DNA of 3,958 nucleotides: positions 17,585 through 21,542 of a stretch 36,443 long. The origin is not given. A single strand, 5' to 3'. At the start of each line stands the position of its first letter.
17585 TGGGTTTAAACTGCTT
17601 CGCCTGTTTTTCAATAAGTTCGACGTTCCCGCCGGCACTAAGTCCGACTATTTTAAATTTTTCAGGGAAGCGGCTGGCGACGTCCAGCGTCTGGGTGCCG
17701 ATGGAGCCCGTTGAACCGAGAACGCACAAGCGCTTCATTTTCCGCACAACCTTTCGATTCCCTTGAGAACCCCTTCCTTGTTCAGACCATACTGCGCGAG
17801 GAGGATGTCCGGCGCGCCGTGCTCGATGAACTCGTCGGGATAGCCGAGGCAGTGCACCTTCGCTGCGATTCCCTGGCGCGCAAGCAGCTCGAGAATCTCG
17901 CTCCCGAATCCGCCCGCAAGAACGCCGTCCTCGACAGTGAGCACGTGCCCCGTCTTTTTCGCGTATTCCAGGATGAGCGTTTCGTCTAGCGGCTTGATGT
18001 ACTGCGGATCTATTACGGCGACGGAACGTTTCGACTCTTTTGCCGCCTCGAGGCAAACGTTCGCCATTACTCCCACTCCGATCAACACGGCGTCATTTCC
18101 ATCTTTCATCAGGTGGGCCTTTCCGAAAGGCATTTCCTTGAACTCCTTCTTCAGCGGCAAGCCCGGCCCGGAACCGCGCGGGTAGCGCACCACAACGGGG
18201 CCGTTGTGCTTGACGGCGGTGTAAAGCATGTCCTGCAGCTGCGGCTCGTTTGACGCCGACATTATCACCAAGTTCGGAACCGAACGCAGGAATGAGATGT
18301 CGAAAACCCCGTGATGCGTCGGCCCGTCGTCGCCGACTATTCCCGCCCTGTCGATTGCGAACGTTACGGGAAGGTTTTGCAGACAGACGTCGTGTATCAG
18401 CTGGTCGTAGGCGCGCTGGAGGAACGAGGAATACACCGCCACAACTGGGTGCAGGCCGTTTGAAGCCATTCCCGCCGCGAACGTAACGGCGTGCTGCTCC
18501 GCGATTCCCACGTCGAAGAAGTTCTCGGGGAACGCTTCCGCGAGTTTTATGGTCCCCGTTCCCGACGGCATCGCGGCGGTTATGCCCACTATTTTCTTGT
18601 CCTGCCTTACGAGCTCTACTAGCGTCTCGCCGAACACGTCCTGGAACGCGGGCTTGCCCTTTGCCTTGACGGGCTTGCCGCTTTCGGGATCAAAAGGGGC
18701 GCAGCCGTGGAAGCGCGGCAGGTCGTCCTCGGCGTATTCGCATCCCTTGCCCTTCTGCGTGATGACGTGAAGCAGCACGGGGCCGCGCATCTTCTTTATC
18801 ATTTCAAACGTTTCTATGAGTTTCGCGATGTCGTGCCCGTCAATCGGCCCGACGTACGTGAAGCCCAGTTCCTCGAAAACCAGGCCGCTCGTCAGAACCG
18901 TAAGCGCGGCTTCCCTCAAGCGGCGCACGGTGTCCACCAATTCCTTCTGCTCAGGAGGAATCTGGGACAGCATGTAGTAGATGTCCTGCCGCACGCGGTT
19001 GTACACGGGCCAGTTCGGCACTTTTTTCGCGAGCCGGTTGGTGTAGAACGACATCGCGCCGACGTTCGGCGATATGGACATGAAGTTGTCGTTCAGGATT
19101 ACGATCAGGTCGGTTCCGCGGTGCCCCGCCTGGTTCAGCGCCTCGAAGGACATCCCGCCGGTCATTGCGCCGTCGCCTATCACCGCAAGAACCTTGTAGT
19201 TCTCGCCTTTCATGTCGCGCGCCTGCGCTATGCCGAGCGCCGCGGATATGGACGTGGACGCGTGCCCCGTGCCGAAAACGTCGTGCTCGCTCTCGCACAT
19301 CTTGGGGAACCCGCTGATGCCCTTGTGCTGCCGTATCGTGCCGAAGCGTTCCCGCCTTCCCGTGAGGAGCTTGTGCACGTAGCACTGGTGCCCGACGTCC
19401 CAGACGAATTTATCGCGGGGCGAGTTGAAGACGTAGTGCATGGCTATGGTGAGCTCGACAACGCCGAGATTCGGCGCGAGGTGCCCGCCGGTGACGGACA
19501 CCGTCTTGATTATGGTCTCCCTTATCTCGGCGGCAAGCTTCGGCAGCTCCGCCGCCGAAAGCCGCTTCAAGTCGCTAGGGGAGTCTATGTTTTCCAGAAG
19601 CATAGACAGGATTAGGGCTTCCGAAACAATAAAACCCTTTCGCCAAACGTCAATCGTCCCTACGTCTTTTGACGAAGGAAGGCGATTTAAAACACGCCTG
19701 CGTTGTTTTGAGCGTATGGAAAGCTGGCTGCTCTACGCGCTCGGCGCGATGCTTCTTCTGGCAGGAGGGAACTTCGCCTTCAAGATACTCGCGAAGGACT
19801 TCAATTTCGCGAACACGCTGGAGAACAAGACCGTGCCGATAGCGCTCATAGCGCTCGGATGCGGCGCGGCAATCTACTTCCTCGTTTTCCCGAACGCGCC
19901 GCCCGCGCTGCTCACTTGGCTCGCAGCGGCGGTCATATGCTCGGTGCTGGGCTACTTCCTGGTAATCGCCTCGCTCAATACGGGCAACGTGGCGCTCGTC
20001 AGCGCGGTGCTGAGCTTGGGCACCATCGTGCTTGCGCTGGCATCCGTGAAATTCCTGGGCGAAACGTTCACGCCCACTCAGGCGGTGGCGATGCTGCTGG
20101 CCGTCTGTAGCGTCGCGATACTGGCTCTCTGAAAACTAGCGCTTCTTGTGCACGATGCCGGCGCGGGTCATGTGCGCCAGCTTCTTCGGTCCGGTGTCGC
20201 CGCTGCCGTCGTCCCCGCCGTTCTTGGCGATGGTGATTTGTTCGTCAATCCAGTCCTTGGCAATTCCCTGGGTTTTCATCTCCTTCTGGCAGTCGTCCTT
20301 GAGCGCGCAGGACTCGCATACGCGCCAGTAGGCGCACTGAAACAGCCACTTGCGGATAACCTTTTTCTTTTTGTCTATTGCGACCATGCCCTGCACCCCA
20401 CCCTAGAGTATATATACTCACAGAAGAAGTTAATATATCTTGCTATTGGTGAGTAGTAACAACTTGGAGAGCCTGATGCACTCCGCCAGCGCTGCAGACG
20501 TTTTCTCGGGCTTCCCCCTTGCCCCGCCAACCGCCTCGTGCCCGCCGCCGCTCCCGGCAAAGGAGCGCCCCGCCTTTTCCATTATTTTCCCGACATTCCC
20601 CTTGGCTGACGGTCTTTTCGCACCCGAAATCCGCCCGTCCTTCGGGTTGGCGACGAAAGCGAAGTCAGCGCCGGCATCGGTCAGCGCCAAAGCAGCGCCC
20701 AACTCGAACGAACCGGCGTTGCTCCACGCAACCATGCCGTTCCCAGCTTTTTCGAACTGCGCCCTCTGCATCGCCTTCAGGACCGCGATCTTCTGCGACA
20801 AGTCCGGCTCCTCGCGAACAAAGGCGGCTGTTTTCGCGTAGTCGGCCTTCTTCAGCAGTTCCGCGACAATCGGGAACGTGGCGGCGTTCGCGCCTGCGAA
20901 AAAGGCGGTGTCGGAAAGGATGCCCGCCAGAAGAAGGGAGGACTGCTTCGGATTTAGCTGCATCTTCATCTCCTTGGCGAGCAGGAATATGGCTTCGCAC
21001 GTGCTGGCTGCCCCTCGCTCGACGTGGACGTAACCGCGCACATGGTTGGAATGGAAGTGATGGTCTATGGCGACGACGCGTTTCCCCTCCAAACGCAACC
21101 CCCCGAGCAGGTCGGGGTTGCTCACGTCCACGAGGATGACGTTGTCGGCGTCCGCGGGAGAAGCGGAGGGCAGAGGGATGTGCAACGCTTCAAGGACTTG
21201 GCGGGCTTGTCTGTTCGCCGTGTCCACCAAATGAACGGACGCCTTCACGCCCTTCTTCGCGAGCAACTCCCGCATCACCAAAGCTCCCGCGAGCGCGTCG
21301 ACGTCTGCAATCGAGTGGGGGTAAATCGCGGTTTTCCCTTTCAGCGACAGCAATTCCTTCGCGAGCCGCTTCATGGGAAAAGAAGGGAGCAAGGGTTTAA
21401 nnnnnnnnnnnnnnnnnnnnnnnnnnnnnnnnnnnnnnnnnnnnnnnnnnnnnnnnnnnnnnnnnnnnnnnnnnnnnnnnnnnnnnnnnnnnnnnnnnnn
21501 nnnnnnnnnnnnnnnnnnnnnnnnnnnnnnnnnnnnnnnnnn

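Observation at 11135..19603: Complete bacterial-type MEP/DOXP isoprenoid pathway plus GGPP synthase in one 8.5-kb island of an archaeal chromosome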

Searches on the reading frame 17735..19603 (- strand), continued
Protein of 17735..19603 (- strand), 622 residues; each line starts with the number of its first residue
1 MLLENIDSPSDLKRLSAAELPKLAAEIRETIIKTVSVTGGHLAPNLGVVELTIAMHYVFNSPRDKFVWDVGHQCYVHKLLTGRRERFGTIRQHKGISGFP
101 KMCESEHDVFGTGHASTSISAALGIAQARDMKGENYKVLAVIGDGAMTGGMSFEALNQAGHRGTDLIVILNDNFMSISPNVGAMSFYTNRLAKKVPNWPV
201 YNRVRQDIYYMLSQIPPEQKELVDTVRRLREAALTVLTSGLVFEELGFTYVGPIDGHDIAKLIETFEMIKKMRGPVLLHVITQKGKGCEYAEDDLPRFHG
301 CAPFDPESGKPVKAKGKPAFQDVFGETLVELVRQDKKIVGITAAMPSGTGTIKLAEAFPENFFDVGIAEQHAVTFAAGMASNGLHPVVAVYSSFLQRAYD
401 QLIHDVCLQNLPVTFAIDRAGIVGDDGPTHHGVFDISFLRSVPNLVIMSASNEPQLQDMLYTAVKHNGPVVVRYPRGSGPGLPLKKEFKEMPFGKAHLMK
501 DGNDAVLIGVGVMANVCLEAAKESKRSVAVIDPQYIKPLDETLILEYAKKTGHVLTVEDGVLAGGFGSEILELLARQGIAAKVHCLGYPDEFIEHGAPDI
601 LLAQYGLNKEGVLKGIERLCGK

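Call 26: search_protein_families(library=pfam, proteins=[L011:55-558:+, L011:2986-4158:+, L011:5911-7818:-, L011:9114-9809:+, L011:11880-12998:+, L011:13002-14069:+, L011:14879-16222:-, L011:16224-17765:-, L011:17892-18497:+, L011:18524-19897:+], max_evalue=0.00001)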
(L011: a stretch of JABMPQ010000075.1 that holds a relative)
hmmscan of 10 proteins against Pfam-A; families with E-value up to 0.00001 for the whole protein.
L011:55-558:+ (167 aa): 0 families

L011:2986-4158:+ (390 aa): 4 families
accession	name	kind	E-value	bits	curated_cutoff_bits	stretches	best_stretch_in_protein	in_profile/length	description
PF01128.25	IspD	-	4.8e-60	203.5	27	1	3-228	2-220/221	2-C-methyl-D-erythritol 4-phosphate cytidylyltransferase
PF02542.21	YgbB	-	1.6e-41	142.7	26.7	1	235-388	1-154/155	YgbB family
PF12804.13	NTP_transf_3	-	1.7e-09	38.5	27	1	4-135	1-120/160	MobA-like NTP transferase domain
PF00483.29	NTP_transferase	-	1e-06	28.9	21.2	1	4-151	2-149/245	Nucleotidyl transferase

L011:5911-7818:- (635 aa): 0 families

L011:9114-9809:+ (231 aa): 1 family
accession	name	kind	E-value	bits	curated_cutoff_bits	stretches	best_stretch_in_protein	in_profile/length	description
PF01255.24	Prenyltransf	-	1.9e-81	273.2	27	1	15-230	1-219/219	Putative undecaprenyl diphosphate synthase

L011:11880-12998:+ (372 aa): 3 families
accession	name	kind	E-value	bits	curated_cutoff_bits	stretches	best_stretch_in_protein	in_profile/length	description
PF00483.29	NTP_transferase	-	9e-35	120.8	21.2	1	16-295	3-239/245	Nucleotidyl transferase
PF22640.1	ManC_GMP_beta-helix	-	1.2e-19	70.3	27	1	308-363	1-55/55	MannoseP isomerase/GMP-like beta-helix domain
PF12804.13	NTP_transf_3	-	6.4e-06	26.9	27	0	16-140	2-112/160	MobA-like NTP transferase domain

L011:13002-14069:+ (355 aa): 1 family
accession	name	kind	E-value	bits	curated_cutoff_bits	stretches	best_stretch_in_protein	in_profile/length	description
PF02618.21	YceG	-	1.1e-79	268.2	32.4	1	44-351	1-275/275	YceG-like family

L011:14879-16222:- (447 aa): 12 families
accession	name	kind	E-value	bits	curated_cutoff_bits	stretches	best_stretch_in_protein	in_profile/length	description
PF01926.29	MMR_HSR1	-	3.3e-54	182.3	21.9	2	9-124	2-113/113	50S ribosome-binding GTPase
PF02421.24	FeoB_N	-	1.5e-27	96.5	27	2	9-162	3-155/156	Ferrous iron transport protein B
PF00009.33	GTP_EFTU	-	8.4e-26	91.2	26.5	2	9-167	6-186/188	Elongation factor Tu GTP binding domain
PF00350.29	Dynamin_N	-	1.2e-17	64.9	27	0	228-300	100-165/168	Dynamin family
PF14714.11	KH_dom-like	-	2.7e-17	63.2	27.3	1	368-446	4-81/81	KH-domain-like of EngA bacterial GTPase enzymes, C-terminal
PF04548.22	AIG1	-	2.8e-15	56.7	27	1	9-113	3-109/212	AIG1 family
PF03193.22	RsgA_GTPase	-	3e-08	34.1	30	0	5-65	105-169/174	RsgA GTPase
PF04670.18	Gtr1_RagA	-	3.5e-08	33.6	22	0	187-323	5-142/232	Gtr1/RagA G protein conserved region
PF08477.19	Roc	-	3.8e-07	30.8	27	0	9-126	2-119/119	Ras of Complex, Roc, domain of DAPkinase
PF00071.28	Ras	-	8.1e-07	29.2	21.6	0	183-304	1-116/162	Ras family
PF00005.33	ABC_tran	-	8.2e-07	30.1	25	0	9-88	14-93/137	ABC transporter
PF05621.17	TniB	-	8.5e-06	25.8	22.4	0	6-95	35-126/189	Bacterial TniB protein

L011:16224-17765:- (513 aa): 2 families
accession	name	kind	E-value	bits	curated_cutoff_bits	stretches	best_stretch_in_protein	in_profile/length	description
PF03816.19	LytR_cpsA_psr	-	4.5e-34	118.2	24.6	1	137-307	2-148/150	LytR_cpsA_psr family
PF13399.11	LytR_C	-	1.1e-12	49.1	22.2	1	407-504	2-83/86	LytR cell envelope-related transcriptional attenuator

L011:17892-18497:+ (201 aa): 2 families
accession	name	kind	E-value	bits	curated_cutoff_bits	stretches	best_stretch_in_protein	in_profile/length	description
PF10502.14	Peptidase_S26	-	1.1e-43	149.5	22.9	1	24-183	3-168/168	Signal peptidase, peptidase S26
PF00717.28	Peptidase_S24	-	2.8e-06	27.5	23.3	1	48-106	39-90/116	Peptidase S24-like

L011:18524-19897:+ (457 aa): 3 families
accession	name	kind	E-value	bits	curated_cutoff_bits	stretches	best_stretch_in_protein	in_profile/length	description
PF13393.11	tRNA-synt_His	-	4.9e-41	141.4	25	1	37-341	1-308/308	Histidyl-tRNA synthetase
PF00587.30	tRNA-synt_2b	-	1e-15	58.7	29.3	1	95-347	1-177/179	tRNA synthetase class II core domain (G, H, P, S and T)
PF03129.25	HGTP_anticodon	-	4.8e-12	46.3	21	1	360-448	2-93/94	Anticodon binding domain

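Call 53: search_protein_families(library=pfam, proteins=[L082:11646-12878:-, L082:13006-14079:-, L082:10479-11159:+, L081:15830-16210:-], max_evalue=0.001)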
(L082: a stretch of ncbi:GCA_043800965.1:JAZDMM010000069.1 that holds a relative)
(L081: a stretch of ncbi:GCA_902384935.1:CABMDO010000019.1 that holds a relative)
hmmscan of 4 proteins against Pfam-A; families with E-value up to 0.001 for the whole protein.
L082:11646-12878:- (410 aa): 3 families
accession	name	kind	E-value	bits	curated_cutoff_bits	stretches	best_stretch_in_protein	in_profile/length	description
PF02401.23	LYTB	-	2.6e-95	319.2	24.5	1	3-274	1-267/267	LytB protein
PF00293.34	NUDIX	-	6.1e-15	55.9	21.1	1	282-390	5-122/134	NUDIX domain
PF14815.12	NUDIX_4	-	1.5e-07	31.6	35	1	284-396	4-108/113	NUDIX domain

L082:13006-14079:- (357 aa): 1 family
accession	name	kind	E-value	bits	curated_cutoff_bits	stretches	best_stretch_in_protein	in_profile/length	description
PF00348.22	polyprenyl_synt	-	1.1e-71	241.5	27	1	53-307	4-250/251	Polyprenyl synthetase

L082:10479-11159:+ (226 aa): 3 families
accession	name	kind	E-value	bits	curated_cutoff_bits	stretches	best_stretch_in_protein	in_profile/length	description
PF01128.25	IspD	-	1.5e-61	208.4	27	1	3-221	1-220/221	2-C-methyl-D-erythritol 4-phosphate cytidylyltransferase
PF12804.13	NTP_transf_3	-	5.4e-13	49.9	27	1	5-134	1-126/160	MobA-like NTP transferase domain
PF02348.25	CTP_transf_3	-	0.00028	21.2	22.6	1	6-132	3-127/217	Cytidylyltransferase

L081:15830-16210:- (126 aa): 0 families

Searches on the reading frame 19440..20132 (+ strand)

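Call 6: search_protein_families(library=pfam, proteins=[window:19440-20132:+], max_evalue=0.00001)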
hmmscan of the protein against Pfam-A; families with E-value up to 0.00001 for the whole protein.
window:19440-20132:+ (230 aa): 1 family
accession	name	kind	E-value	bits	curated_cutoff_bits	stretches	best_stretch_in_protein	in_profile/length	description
PF00892.27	EamA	-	3e-09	37.7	28.2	1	95-228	2-133/135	EamA-like transporter family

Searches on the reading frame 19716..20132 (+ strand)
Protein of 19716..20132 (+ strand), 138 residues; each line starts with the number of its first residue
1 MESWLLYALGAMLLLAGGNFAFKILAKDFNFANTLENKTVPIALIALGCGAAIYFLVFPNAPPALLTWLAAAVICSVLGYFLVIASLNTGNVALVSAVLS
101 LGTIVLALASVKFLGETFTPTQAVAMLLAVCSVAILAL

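Call 53: search_protein_families(library=pfam, proteins=[window:19716-20132:+], max_evalue=0.001)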
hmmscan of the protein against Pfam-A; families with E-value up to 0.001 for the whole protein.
window:19716-20132:+ (138 aa): 1 family
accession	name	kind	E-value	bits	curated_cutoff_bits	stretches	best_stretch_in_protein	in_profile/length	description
PF00892.27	EamA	-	4.7e-10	40.3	28.2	1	3-136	2-133/135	EamA-like transporter family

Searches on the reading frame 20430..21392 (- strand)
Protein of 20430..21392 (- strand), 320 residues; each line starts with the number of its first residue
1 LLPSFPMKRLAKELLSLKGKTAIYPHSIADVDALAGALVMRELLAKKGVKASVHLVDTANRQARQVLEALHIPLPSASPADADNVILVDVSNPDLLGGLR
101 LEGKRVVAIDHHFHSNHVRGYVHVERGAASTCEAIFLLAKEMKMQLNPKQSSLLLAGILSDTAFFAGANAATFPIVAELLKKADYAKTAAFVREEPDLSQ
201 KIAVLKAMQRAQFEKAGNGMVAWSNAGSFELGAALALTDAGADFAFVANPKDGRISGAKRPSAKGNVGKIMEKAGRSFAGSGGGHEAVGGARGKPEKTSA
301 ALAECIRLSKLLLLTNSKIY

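Call 6: search_protein_families(library=pfam, proteins=[window:20430-21392:-], max_evalue=0.00001)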
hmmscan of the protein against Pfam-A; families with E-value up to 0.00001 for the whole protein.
window:20430-21392:- (320 aa): 2 families
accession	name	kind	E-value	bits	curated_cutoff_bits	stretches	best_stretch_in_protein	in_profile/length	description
PF01368.27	DHH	-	9.1e-13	49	28.1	1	21-158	2-125/125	DHH family, N-terminal domain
PF02272.25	DHHA1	-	2.1e-07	31.8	25.9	1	243-305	32-96/102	DHHA1 domain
